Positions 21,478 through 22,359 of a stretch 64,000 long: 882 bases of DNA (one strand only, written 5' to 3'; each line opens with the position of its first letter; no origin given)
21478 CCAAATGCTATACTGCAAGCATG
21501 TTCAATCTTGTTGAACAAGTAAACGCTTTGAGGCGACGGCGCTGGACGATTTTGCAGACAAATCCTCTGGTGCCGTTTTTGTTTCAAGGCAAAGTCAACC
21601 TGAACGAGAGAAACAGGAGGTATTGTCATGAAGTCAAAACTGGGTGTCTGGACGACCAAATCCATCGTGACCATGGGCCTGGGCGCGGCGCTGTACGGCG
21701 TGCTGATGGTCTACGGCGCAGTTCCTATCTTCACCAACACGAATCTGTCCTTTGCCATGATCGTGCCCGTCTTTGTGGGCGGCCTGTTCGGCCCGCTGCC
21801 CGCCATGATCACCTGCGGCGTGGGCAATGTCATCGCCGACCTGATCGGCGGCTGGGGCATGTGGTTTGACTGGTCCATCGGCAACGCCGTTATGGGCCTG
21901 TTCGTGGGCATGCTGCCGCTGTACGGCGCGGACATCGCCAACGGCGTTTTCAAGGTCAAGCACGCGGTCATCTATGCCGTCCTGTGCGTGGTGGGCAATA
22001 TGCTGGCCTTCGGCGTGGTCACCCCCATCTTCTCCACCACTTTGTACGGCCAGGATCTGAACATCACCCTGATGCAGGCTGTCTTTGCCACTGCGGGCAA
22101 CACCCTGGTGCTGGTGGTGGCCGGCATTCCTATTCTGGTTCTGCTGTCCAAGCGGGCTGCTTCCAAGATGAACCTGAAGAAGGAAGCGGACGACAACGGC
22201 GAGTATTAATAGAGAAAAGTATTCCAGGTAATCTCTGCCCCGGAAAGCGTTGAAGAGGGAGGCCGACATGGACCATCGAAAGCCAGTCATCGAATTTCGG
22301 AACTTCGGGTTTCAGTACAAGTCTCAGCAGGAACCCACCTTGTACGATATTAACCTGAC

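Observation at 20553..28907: GntR-controlled ECF importer in one operon with five tandem DUF62 (SAM hydrolase/halogenase-fold) paralogs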

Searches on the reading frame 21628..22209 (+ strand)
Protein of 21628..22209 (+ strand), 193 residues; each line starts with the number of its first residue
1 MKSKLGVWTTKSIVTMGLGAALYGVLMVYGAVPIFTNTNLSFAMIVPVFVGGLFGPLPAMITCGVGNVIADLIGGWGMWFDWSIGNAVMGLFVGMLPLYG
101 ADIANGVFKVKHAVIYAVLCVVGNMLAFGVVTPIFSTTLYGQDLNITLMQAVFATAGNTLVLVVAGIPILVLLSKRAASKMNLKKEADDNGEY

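Call 3: search_protein_families(library=pfam, proteins=[window:21628-22209:+], max_evalue=0.01)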
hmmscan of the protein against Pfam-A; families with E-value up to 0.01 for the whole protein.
window:21628-22209:+ (193 aa): 2 families
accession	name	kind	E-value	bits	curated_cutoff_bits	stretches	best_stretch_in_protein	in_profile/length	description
PF07155.17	ECF-ribofla_trS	-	4.6e-27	95.5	26.7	1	8-174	2-171/172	ECF-type riboflavin transporter, S component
PF12822.12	ECF_trnsprt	-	8.9e-06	26.3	30.7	1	11-159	1-141/169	ECF transporter, substrate-specific component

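Call 4: search_protein_families(library=ncbifam, proteins=[window:21628-22209:+], max_evalue=0.01)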
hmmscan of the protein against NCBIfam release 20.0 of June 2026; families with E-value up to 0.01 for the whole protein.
window:21628-22209:+ (193 aa): 2 families
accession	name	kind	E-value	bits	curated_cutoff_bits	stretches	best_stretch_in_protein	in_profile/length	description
NF010182.0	PRK13661.1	equivalog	8.6e-36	123.5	99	1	9-186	6-183/183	ECF-type riboflavin transporter substrate-binding protein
TIGR04518.1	ECF_S_folT_fam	subfamily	7.5e-09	35.5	60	1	9-171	3-159/163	folate family ECF transporter S component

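Call 9: find_homologous_proteins(query=window:21628-22209:+)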
Query window:21628-22209:+ (193 aa): 946 proteins with E <= 0.001 among 1180 candidates; the best 120 are listed.
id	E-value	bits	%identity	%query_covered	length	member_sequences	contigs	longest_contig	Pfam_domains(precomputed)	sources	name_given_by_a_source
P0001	2.1e-118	411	100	100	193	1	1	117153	PF07155.18,PF12822.13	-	-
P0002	2.8e-118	410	99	100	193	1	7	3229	PF07155.18,PF12822.13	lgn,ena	-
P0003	3.7e-118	410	99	100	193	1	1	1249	PF07155.18,PF12822.13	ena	-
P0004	3.7e-118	410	99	100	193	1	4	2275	PF07155.18,PF12822.13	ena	-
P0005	4.9e-118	410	98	100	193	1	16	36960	PF07155.18,PF12822.13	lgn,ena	-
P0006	7.4e-118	409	99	100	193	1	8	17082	PF07155.18,PF12822.13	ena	-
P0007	1.1e-117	409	99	100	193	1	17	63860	PF07155.18,PF12822.13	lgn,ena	-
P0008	1.4e-117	408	98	100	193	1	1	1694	PF07155.18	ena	-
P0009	1.7e-117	408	98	100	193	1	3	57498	PF07155.18,PF12822.13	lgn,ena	-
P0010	1.9e-117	408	98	100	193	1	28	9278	PF07155.18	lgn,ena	-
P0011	2.6e-117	407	98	100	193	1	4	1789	PF07155.18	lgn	-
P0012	2.6e-117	407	98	100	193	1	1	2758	PF07155.18,PF12822.13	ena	-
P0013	4.9e-117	406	98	100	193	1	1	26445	PF07155.18,PF12822.13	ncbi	ncbi:MAG: ECF-type riboflavin transporter substrate-binding protein [Candidatus Onthomonas sp.]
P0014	7.3e-117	406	98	100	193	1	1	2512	PF07155.18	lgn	-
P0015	9.8e-117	405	99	99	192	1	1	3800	PF07155.18,PF12822.13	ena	-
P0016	1.2e-116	405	98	100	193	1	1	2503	PF07155.18,PF12822.13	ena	-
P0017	1.9e-116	404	98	100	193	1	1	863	PF07155.18,PF12822.13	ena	-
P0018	2.2e-116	404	98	100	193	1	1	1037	PF07155.18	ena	-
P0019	2.7e-116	404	97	100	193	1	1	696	PF07155.18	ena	-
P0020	2.4e-113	394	93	100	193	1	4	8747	PF07155.18,PF12822.13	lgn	-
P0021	2.5e-113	394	93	100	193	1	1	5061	PF07155.18,PF12822.13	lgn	-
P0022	4.6e-103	361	82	99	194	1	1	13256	PF07155.18,PF12822.13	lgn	-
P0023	1.4e-102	359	84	99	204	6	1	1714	PF07155.18,PF12822.13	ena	-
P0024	2.6e-98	345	80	100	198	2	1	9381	PF07155.18,PF12822.13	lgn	-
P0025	3.2e-98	345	80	100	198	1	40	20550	PF07155.18,PF12822.13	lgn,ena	-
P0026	4.3e-98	345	80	100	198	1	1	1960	PF07155.18,PF12822.13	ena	-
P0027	1.7e-92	326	76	97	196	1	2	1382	PF07155.18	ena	-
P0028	4.3e-92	325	76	98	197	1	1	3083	PF07155.18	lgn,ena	-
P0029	6.6e-91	321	76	98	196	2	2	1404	PF07155.18,PF12822.13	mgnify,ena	mgnify:CR=1 FL=1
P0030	7.2e-91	321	76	97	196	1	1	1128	PF07155.18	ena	-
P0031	8.4e-90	318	99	78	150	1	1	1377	PF07155.18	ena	-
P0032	2.5e-88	313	73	97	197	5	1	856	PF07155.18,PF12822.13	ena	-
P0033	4.8e-88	312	76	95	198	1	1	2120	PF07155.18,PF12822.13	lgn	-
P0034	5.4e-88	312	80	90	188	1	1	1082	PF07155.18,PF12822.13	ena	-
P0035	2.2e-87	310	72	97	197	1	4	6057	PF07155.18,PF12822.13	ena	-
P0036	2.4e-87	310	72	97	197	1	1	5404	PF07155.18,PF12822.13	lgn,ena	-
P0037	7.6e-83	295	70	98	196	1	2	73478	PF07155.18,PF12822.13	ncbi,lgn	-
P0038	8.6e-83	295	72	95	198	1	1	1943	PF07155.18,PF12822.13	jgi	jgi:energy-coupling factor transport system substrate-specific component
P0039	2.1e-82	293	71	95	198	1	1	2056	PF07155.18,PF12822.13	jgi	jgi:energy-coupling factor transport system substrate-specific component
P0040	3.0e-82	293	71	95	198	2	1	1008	PF07155.18,PF12822.13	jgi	jgi:energy-coupling factor transport system substrate-specific component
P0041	2.2e-79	284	68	96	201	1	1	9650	PF07155.18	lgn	-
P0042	3.2e-79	283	67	94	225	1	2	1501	PF07155.18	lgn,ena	-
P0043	4.8e-79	282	69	98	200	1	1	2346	PF07155.18,PF12822.13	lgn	-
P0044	8.4e-79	282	67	96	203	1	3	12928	PF07155.18,PF12822.13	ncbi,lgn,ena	-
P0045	1.0e-78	281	68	96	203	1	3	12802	PF07155.18,PF12822.13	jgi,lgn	jgi:energy-coupling factor transport system substrate-specific component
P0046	1.1e-78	281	67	96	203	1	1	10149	PF07155.18,PF12822.13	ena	-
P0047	1.3e-78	281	67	96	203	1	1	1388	PF07155.18,PF12822.13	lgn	-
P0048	1.5e-78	281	68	98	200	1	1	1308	PF07155.18,PF12822.13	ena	-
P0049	1.9e-78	280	66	96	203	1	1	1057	PF07155.18,PF12822.13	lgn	-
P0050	3.7e-78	280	66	96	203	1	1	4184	PF07155.18,PF12822.13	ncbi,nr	ncbi:MAG TPA: ECF-type riboflavin transporter substrate-binding protein [Clostridia bacterium]|nr:EC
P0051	4.1e-78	279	67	96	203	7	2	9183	PF07155.18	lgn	-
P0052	4.9e-78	279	67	96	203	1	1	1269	PF07155.18,PF12822.13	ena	-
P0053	5.7e-78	279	66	96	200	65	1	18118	PF07155.18,PF12822.13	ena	-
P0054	5.7e-78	279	68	95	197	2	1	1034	PF07155.18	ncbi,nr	ncbi:MAG TPA: ECF-type riboflavin transporter substrate-binding protein, partial [Clostridia bacteri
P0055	7.5e-78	279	68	96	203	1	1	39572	PF07155.18,PF12822.13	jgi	-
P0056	8.2e-78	278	67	98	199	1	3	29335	PF07155.18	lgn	-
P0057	9.3e-78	278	68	96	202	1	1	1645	PF07155.18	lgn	-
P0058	1.4e-77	278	67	99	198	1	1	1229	PF07155.18,PF12822.13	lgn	-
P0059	2.3e-77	277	66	98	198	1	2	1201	PF07155.18,PF12822.13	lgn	-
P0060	2.4e-77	277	66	96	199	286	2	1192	PF07155.18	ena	-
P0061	3.6e-77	276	66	98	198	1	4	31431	PF07155.18,PF12822.13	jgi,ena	-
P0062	4.8e-77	276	67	96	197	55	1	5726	PF07155.18,PF12822.13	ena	-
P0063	5.1e-77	276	66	98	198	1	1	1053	PF07155.18,PF12822.13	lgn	-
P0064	9.0e-77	275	66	98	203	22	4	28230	PF07155.18,PF12822.13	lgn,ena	-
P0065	1.8e-76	274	66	99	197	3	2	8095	PF07155.18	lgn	-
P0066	2.6e-76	274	67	96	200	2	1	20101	PF07155.18,PF12822.13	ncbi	-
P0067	2.8e-76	273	68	96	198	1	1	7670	PF07155.18,PF12822.13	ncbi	-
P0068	7.9e-76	272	65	99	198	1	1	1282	PF07155.18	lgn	-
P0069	9.1e-76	272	65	98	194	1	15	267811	PF07155.18,PF12822.13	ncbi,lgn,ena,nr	ncbi:MAG: ECF-type riboflavin transporter substrate-binding protein [Erysipelotrichaceae bacterium]|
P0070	9.1e-76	272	66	99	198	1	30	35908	PF07155.18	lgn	-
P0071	1.0e-75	272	65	98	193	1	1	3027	PF07155.18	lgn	-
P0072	1.1e-75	271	66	99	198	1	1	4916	PF07155.18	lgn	-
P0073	1.3e-75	271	65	99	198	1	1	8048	PF07155.18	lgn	-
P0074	1.3e-75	271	67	95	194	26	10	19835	PF07155.18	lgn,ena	-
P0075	1.7e-75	271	65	99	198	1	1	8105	PF07155.18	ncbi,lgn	-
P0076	1.8e-75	271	66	95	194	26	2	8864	PF07155.18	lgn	-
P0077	1.8e-75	271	69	91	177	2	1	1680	PF07155.18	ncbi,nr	ncbi:MAG TPA: ECF-type riboflavin transporter substrate-binding protein, partial [Clostridia bacteri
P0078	2.2e-75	270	67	95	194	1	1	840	PF07155.18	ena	-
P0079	2.9e-75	270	64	98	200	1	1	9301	PF07155.18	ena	-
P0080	4.7e-75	269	66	95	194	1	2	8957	PF07155.18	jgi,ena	jgi:energy-coupling factor transport system substrate-specific component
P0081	5.9e-75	269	65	99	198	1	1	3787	PF07155.18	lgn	-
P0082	6.2e-75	269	66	95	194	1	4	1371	PF07155.18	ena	-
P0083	6.5e-75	269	66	95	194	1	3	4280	PF07155.18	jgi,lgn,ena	jgi:energy-coupling factor transport system substrate-specific component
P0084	6.8e-75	269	66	95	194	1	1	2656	PF07155.18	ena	-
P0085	7.8e-75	269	64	95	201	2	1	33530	PF07155.18,PF12822.13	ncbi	ncbi:MAG: ECF-type riboflavin transporter substrate-binding protein [Oscillospiraceae bacterium]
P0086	8.6e-75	269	65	95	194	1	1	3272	PF07155.18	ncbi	-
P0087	9.0e-75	268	65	95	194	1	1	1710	PF07155.18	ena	-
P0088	9.3e-75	268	66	95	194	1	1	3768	PF07155.18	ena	-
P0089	1.1e-74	268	65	97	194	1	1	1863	PF07155.18,PF12822.13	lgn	-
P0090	1.1e-74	268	66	95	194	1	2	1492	PF07155.18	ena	-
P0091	1.2e-74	268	65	95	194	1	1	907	PF07155.18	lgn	-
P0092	2.5e-74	267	65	98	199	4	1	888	PF07155.18,PF12822.13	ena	-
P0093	2.5e-74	267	62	94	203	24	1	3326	PF07155.18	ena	-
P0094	2.8e-74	267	65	95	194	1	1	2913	PF07155.18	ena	-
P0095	3.5e-74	267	67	96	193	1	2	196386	PF07155.18,PF12822.13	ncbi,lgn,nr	ncbi:MAG: ECF-type riboflavin transporter substrate-binding protein [Oscillospiraceae bacterium]|nr:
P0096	4.8e-74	266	65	95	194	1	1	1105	PF07155.18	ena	-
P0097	7.0e-74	266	64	95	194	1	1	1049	PF07155.18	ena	-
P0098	8.4e-74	265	62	98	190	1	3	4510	PF07155.18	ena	-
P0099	9.0e-74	265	61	98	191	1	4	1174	PF07155.18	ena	-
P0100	9.5e-74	265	64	95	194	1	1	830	PF07155.18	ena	-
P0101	9.6e-74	265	64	95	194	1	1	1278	PF07155.18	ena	-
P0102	1.2e-73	265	62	95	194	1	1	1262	PF07155.18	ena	-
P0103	1.9e-73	264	62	98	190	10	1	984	PF07155.18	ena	-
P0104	2.0e-73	264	62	98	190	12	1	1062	PF07155.18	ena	-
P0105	2.1e-73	264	63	95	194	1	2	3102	PF07155.18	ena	-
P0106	2.3e-73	264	61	98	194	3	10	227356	PF07155.18,PF12822.13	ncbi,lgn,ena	-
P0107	2.5e-73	264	65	97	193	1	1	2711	PF07155.18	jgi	jgi:energy-coupling factor transport system substrate-specific component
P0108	3.2e-73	263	62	98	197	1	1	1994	PF07155.18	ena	-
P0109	3.6e-73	263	64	98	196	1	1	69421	PF07155.18,PF12822.13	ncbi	-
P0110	4.6e-73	263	62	98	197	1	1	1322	PF07155.18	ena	-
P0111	5.4e-73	263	63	98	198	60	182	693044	PF07155.18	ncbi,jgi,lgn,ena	-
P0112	6.0e-73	263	62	99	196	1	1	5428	PF07155.18,PF12822.13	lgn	-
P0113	6.5e-73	262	64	97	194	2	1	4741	PF07155.18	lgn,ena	-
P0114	6.7e-73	262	65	97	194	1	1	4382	PF07155.18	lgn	-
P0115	8.6e-73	262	63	99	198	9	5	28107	PF07155.18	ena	-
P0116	1.0e-72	262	64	96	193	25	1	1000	PF07155.18,PF12822.13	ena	-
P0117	1.0e-72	262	64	96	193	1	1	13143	PF07155.18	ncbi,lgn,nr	ncbi:hypothetical protein AGMMS49928_29970 [Spirochaetia bacterium]|nr:hypothetical protein AGMMS499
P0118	1.2e-72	262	61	98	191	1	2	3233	PF07155.18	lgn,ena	-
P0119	1.3e-72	261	62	95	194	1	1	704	PF07155.18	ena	-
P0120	1.3e-72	261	61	98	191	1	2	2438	PF07155.18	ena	-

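Call 10: find_encoding_contigs(protein=P0111, flank=8000, max_places=4)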
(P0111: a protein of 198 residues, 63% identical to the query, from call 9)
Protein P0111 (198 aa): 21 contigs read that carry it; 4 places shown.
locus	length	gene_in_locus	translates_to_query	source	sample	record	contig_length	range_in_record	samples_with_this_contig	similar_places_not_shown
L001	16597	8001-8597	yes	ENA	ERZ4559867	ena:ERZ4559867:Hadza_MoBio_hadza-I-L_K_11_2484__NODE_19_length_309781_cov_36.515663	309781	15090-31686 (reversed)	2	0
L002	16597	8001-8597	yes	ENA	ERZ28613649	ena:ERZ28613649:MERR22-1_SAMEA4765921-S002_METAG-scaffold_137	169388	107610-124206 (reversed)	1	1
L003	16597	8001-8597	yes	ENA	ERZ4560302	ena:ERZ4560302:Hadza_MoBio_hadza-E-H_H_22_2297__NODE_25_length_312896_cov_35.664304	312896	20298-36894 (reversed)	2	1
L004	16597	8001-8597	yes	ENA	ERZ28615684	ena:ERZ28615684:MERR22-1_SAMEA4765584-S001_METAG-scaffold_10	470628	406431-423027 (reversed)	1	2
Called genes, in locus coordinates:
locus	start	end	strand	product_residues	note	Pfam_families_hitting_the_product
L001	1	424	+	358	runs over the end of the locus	PF03372:Exo_endo_phos (weak)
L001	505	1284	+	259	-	PF00072:Response_reg, PF00486:Trans_reg_C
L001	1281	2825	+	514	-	PF00512:HisKA (weak), PF02518:HATPase_c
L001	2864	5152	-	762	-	PF00403:HMA, PF00122:E1-E2_ATPase, PF00702:Hydrolase, PF08282:Hydrolase_3 (weak)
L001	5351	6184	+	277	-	PF08543:Phos_pyr_kin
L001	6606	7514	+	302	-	-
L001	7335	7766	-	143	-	-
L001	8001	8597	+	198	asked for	PF07155:ECF-ribofla_trS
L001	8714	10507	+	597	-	PF00005:ABC_tran, PF00006:ATP-synt_ab (faint), PF13304:AAA_21 (faint), PF13555:AAA_29 (faint), PF12558:DUF3744, PF00005:ABC_tran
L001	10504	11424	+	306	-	PF02361:CbiQ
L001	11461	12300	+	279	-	PF01887:SAM_HAT_N, PF20257:SAM_HAT_C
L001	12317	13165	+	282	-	PF01887:SAM_HAT_N, PF20257:SAM_HAT_C (faint)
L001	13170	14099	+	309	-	PF01887:SAM_HAT_N, PF20257:SAM_HAT_C (faint)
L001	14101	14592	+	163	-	PF01887:SAM_HAT_N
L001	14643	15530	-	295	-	PF01887:SAM_HAT_N, PF20257:SAM_HAT_C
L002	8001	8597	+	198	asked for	PF07155:ECF-ribofla_trS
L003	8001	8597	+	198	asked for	PF07155:ECF-ribofla_trS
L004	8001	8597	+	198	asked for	PF07155:ECF-ribofla_trS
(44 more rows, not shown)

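Call 11: find_encoding_contigs(protein=P0069, flank=8000, max_places=3)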
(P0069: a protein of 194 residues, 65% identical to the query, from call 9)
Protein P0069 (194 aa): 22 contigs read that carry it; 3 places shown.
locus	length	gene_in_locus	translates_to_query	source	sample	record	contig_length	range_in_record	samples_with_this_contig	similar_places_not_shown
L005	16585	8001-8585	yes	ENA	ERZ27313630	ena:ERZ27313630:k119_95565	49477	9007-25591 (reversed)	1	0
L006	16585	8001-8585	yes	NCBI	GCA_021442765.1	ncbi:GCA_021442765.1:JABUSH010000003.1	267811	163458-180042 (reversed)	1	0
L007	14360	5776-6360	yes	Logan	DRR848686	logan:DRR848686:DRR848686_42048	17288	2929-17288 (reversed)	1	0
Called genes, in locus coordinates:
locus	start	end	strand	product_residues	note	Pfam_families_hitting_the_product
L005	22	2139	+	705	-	PF02743:dCache_1, PF22673:MCP-like_PDC_1, PF00672:HAMP (weak), PF07228:SpoIIE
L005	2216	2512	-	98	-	PF01740:STAS, PF13466:STAS_2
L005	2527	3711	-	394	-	PF01740:STAS, PF13466:STAS_2, PF01636:APH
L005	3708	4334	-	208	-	PF13328:HD_4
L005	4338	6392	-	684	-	PF17201:Cache_3-Cache_2, PF00672:HAMP (faint), PF07228:SpoIIE, PF13581:HATPase_c_2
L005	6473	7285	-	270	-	PF05116:S6PP, PF08282:Hydrolase_3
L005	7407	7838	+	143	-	PF01551:Peptidase_M23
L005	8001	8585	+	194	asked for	PF07155:ECF-ribofla_trS, PF12822:ECF_trnsprt (weak)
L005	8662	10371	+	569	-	PF13555:AAA_29 (faint), PF00005:ABC_tran, PF00006:ATP-synt_ab (faint), PF13304:AAA_21 (faint), PF12558:DUF3744, PF00005:ABC_tran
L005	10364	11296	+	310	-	PF02361:CbiQ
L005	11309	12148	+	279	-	PF01887:SAM_HAT_N, PF20257:SAM_HAT_C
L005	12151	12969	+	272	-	PF01887:SAM_HAT_N, PF20257:SAM_HAT_C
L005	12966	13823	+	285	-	PF01887:SAM_HAT_N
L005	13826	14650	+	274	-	PF01887:SAM_HAT_N, PF20257:SAM_HAT_C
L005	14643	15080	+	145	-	PF01887:SAM_HAT_N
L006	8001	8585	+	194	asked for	PF07155:ECF-ribofla_trS, PF12822:ECF_trnsprt (weak)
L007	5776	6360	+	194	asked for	PF07155:ECF-ribofla_trS, PF12822:ECF_trnsprt (weak)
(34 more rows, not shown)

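Call 19: search_solved_structures(query=window:21628-22209:+, max_evalue=10)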
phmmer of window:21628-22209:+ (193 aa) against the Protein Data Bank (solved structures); distinct sequences matched with E-value up to 10: 5.
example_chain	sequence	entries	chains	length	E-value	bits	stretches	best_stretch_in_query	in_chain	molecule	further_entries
4huq_S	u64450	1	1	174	0.052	16.4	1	3-140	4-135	Uncharacterized protein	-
9kym_D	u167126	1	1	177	0.054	16.3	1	3-140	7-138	Folate family ECF transporter S component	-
4hhu_A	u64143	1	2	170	0.16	14.8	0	152-189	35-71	OR280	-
4qfu_A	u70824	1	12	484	0.38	13.6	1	75-117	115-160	DUF4038 domain-containing protein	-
1lsl_A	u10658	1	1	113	7.6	9.3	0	72-90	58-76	Thrombospondin 1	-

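Call 22: find_related_loci(query=A1, collection=genome_contigs, flank=10000)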
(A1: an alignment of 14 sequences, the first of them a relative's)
Query A1 (193 aa) in genome_contigs; peptide patterns used: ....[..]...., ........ (x = any residue, [..] = any of these).
298 stretches matched a pattern; 255 encode a relative of the query (tblastn E <= 1e-3); the best 80 are kept; 80 distinct loci.
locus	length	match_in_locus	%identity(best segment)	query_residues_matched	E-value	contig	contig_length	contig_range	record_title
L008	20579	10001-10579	98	1-193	6e-122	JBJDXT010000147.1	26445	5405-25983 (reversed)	MAG: Candidatus Onthomonas sp. isolate LOHA16_bin.030 NODE_625_length_26445_cov_8.585828, whole genome shotgun sequence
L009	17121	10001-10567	70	2-190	5e-88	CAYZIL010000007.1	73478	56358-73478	MAG TPA_asm: uncultured Faecalibacterium sp. isolate SRP294416_co3_92 genome assembly, contig: NODE_231_length_73478_cov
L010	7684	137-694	68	5-190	9e-85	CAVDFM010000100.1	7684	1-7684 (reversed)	bacterium isolate H07624-L1_cleanbin_000016 genome assembly, contig: Spades_H07624-L1_contig_4438, whole genome shotgun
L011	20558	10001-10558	69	5-190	2e-84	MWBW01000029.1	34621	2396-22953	MAG: Firmicutes bacterium ADurb.Bin248 BWY35_contig000029, whole genome shotgun sequence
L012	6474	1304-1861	67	5-190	8e-84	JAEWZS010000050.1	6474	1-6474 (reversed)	MAG: Bacillota bacterium isolate OH_SFB_220 k127_128349, whole genome shotgun sequence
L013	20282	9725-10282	68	5-190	8e-84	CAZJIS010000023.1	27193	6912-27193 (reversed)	MAG TPA_asm: uncultured Clostridium sp. isolate SRP192927_co4_522 genome assembly, contig: NODE_3035_length_27193_cov_20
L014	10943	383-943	66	5-193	7e-83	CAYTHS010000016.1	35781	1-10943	MAG TPA_asm: uncultured Oscillospiraceae bacterium isolate SRP241341_co1_196 genome assembly, contig: NODE_1401_length_3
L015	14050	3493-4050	66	5-190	1e-82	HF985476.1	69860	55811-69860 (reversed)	Clostridium sp. CAG:1024 genomic scaffold, scf262, whole genome shotgun sequence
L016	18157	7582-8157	66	2-193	4e-82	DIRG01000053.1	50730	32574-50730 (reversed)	MAG TPA_asm: Mageeibacillus sp. UBA5442 UBA5442_contig_4550, whole genome shotgun sequence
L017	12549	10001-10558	67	5-190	5e-81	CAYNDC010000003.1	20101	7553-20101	MAG TPA_asm: uncultured Clostridium sp. isolate SRP294416_co3_128 genome assembly, contig: NODE_4152_length_20101_cov_5.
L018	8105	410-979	65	2-193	2e-80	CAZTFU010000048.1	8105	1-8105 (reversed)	MAG TPA_asm: uncultured Clostridium sp. isolate SRP225648_co1_259 genome assembly, contig: NODE_22715_length_8105_cov_24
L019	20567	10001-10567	63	2-190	1e-79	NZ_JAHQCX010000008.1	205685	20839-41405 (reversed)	Diplocloster modestus strain ASD4241 Scaffold_8, whole genome shotgun sequence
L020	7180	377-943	63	2-190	1e-79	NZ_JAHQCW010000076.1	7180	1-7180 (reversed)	Diplocloster agilis strain ASD5720 Scaffold_76, whole genome shotgun sequence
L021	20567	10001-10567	63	2-190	2e-79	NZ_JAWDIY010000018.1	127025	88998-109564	Diplocloster hominis strain CSJ-3 CSJ-3_ctg018, whole genome shotgun sequence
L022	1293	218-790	63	2-192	5e-85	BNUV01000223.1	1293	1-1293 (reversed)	Spirochaetia bacterium MS499-28 DNA, sequence223, whole genome shotgun sequence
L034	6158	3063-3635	63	5-192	6e-77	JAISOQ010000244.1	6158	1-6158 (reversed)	MAG: Treponema sp. isolate Iy174_bin49 k119_820295, whole genome shotgun sequence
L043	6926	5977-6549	60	2-192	2e-75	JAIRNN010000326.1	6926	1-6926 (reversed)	MAG: Spirochaetaceae bacterium isolate Cd354_bin30 k119_1197266, whole genome shotgun sequence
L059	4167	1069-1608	62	5-184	2e-73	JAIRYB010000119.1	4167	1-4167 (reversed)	MAG: Spirochaetaceae bacterium isolate Gsp477_bin25 k119_1164947, whole genome shotgun sequence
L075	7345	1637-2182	61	6-187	1e-72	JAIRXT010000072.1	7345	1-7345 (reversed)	MAG: Treponema sp. isolate Gsp477_bin179 k119_6088703, whole genome shotgun sequence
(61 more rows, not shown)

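Call 50: search_protein_families(library=pfam, alignment_id=A2, max_evalue=0.00001)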
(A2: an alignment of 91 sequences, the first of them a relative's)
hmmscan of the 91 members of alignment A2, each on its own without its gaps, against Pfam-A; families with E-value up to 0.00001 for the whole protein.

A. member 1, L005:15077-15850:+ (257 aa): 4 families
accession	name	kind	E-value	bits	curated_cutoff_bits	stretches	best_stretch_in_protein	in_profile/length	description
PF08282.18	Hydrolase_3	-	5.6e-52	177.4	20.9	1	5-251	1-255/255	haloacid dehalogenase-like hydrolase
PF00702.32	Hydrolase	-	6.7e-13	49.9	26.4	0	22-74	98-150/191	haloacid dehalogenase-like hydrolase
PF05116.19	S6PP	-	2.4e-11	44.2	20.3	1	173-256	155-247/247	Sucrose-6F-phosphate phosphohydrolase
PF12710.13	HAD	-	4.5e-07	30.9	27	0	23-92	85-161/189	haloacid dehalogenase-like hydrolase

B. families by the number of members that match (of 91 scanned): 124 families (the first 25 are shown)
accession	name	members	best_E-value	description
PF00528.27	BPD_transp_1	4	1e-22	Binding-protein-dependent transport system inner membrane component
PF00375.23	SDF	2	5.8e-102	Sodium:dicarboxylate symporter family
PF00303.24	Thymidylat_synt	2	2e-90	Thymidylate synthase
PF05343.19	Peptidase_M42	2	1.7e-79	M42 glutamyl aminopeptidase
PF02784.22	Orn_Arg_deC_N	2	3.9e-62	Pyridoxal-dependent decarboxylase, pyridoxal binding domain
PF00005.33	ABC_tran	2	1.6e-51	ABC transporter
PF12544.13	LAM_C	2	1.7e-21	Lysine-2,3-aminomutase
PF07731.20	Cu-oxidase_2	2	2.3e-21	Multicopper oxidase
PF00132.30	Hexapep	2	3.5e-21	Bacterial transferase hexapeptide (six repeats)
PF12833.13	HTH_18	2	2.2e-19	Helix-turn-helix domain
PF00278.28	Orn_DAP_Arg_deC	2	4.7e-18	Pyridoxal-dependent decarboxylase, C-terminal sheet domain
PF01740.26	STAS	2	5.1e-18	STAS domain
PF00165.29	HTH_AraC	2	6.1e-18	Bacterial regulatory helix-turn-helix proteins, AraC family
PF07732.21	Cu-oxidase_3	2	1.5e-15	Multicopper oxidase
PF04055.27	Radical_SAM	2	5.1e-14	Radical SAM superfamily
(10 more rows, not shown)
